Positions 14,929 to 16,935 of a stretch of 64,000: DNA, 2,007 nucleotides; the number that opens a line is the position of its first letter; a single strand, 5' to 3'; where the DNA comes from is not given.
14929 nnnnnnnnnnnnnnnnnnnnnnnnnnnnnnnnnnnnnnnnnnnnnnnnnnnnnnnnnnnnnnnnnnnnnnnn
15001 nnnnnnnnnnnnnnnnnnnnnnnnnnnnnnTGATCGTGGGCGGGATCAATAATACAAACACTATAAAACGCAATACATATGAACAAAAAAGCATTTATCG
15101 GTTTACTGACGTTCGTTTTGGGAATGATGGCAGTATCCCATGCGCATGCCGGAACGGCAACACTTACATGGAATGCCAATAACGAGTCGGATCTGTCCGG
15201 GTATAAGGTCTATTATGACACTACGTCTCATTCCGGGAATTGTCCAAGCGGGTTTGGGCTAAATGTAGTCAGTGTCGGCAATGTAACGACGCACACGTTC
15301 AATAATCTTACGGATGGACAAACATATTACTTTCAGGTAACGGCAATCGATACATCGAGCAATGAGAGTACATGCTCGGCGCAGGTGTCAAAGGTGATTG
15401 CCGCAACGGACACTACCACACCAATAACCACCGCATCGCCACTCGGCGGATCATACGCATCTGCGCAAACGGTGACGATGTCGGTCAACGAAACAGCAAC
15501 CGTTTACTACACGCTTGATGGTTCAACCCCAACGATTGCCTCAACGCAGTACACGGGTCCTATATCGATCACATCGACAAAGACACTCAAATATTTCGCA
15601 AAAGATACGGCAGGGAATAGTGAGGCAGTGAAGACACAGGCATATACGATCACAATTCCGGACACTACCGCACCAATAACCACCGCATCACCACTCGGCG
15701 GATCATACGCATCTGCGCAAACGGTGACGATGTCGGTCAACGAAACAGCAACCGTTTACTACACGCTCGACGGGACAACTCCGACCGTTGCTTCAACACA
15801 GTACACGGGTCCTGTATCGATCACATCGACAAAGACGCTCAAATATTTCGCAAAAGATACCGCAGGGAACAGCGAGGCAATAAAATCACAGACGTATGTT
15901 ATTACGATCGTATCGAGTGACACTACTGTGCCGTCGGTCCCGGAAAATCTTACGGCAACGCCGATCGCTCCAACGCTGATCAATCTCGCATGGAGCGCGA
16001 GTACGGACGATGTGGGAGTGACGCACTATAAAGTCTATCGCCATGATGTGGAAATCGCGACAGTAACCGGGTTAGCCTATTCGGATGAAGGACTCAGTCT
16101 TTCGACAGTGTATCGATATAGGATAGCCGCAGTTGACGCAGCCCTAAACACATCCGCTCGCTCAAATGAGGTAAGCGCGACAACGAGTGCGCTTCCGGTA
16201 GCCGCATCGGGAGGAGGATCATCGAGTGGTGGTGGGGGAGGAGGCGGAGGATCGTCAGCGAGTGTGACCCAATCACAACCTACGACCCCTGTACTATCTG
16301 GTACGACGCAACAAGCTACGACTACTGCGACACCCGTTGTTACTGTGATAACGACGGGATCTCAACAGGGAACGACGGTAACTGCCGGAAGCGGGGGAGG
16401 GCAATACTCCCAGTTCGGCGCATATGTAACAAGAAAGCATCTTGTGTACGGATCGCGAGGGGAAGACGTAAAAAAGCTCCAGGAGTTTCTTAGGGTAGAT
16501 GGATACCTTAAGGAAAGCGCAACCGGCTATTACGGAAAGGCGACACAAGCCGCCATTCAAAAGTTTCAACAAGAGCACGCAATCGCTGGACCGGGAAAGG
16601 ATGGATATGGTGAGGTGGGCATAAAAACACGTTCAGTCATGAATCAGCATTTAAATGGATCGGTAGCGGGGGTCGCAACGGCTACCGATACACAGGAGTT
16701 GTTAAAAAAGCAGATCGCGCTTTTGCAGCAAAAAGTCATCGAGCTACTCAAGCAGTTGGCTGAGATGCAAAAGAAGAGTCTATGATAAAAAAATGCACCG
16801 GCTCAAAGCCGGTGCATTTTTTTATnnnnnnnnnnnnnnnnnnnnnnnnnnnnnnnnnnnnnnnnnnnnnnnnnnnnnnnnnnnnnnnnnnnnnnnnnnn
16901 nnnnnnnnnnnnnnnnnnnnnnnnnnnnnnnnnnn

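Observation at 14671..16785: C-terminal tag equals an Fn3 A-strand, and the two adjacent Fn3 proteins start at the B-strand: candidate strand-complementation docking/display system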

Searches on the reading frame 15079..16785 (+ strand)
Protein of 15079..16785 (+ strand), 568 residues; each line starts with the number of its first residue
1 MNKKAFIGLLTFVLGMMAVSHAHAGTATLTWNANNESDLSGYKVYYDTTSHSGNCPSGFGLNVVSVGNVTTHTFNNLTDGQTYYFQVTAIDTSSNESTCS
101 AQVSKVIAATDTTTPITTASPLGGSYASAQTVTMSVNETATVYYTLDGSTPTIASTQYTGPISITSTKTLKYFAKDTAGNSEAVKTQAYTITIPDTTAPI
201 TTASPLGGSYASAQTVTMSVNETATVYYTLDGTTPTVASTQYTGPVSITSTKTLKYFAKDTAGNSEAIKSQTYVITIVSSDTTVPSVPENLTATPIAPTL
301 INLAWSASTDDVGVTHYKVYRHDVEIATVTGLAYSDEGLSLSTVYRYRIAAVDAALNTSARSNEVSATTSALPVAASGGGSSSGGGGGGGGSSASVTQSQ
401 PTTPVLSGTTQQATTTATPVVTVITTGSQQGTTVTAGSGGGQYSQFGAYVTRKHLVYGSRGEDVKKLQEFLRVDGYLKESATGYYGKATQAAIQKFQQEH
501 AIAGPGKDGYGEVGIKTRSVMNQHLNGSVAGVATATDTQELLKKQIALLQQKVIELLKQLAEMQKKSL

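Call 4: search_protein_families(library=pfam, proteins=[window:15079-16785:+], max_evalue=0.1)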
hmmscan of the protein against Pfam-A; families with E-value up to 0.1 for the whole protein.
window:15079-16785:+ (568 aa): 8 families
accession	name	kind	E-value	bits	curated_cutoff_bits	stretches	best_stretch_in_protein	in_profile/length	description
PF13290.12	CHB_HEX_C_1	-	5.4e-43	145.2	22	2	121-186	1-67/67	Chitobiase/beta-hexosaminidase C-terminal domain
PF13287.12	Fn3_assoc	-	2.6e-27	95.1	23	2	134-189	3-59/59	Fn3 associated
PF00041.27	fn3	-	2.5e-14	53.7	25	2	20-98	9-76/84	Fibronectin type III domain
PF01471.23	PG_binding_1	-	6.6e-10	39.5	23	1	460-501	1-42/57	Putative peptidoglycan binding domain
PF10179.15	NDNF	-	3.2e-05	24.4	27.3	1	59-99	78-118/127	Neuron-derived neurotrophic factor, first Fn(III) domain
PF23608.1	Ig_ILCR1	-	0.0021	18.5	27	1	68-102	64-99/114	ILCR1 Ig-like domain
PF25798.1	NED_Nanos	-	0.0048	17.3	27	0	168-185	10-27/48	Nanos effector domain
PF25788.1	Ig_Rha78A_N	-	0.059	14.1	27.4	0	74-102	68-96/105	Rha78A-like, N-terminal immunoglobulin domain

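Call 6: search_protein_families(library=ncbifam, proteins=[window:15079-16785:+], max_evalue=0.1)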
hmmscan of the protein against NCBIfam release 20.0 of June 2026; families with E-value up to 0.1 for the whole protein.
window:15079-16785:+ (568 aa): 7 families
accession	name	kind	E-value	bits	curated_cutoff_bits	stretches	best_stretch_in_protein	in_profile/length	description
NF041611.1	exoglucan_CbhB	equivalog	4.6e-15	54.7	1950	1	190-437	697-955/997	exoglucanase CbhB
NF042962.1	DUF499_antiphage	equivalog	3e-08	32.1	1200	2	126-192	839-901/1025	anti-phage-associated DUF499 domain-containing protein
TIGR02869.1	spore_SleB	equivalog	1.7e-07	31.3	236.5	1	452-531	4-69/201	spore cortex-lytic enzyme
NF047446.1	barrel_OmpL47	domain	4.8e-07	30.1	40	2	140-190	19-67/68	OmpL47-type beta-barrel domain-containing protein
NF052377.1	lmo1851_S41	exception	0.0003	19.6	725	1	442-506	371-435/468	lmo1851 family serine protease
TIGR03979.1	His_Ser_Rich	equivalog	0.0025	17.8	121.65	1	386-505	74-175/190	His-Xaa-Ser repeat protein HxsA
NF052318.1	T9SS_sortase_N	equivalog_domain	0.027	14.6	40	0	2-49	2-46/140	type IX secretion system sortase PorU, long form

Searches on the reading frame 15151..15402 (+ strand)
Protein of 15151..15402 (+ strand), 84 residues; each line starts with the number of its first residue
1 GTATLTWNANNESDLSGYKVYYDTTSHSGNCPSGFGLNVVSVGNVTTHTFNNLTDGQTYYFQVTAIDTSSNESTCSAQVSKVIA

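Call 48: search_protein_families(library=pfam, proteins=[window:15151-15402:+], max_evalue=0.001)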
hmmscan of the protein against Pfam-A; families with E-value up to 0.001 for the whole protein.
seq(84 aa): 4 families
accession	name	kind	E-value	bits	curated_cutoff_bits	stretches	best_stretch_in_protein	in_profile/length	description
PF00041.27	fn3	-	4.6e-09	36.8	25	1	2-75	15-77/84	Fibronectin type III domain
PF10179.15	NDNF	-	2.6e-06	27.9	27.3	1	30-75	77-118/127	Neuron-derived neurotrophic factor, first Fn(III) domain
PF16656.11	Pur_ac_phosph_N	-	0.00022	22.1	30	1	2-71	14-87/93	Purple acid Phosphatase, N-terminal domain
PF23608.1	Ig_ILCR1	-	0.00031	21.2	27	1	44-77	64-98/114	ILCR1 Ig-like domain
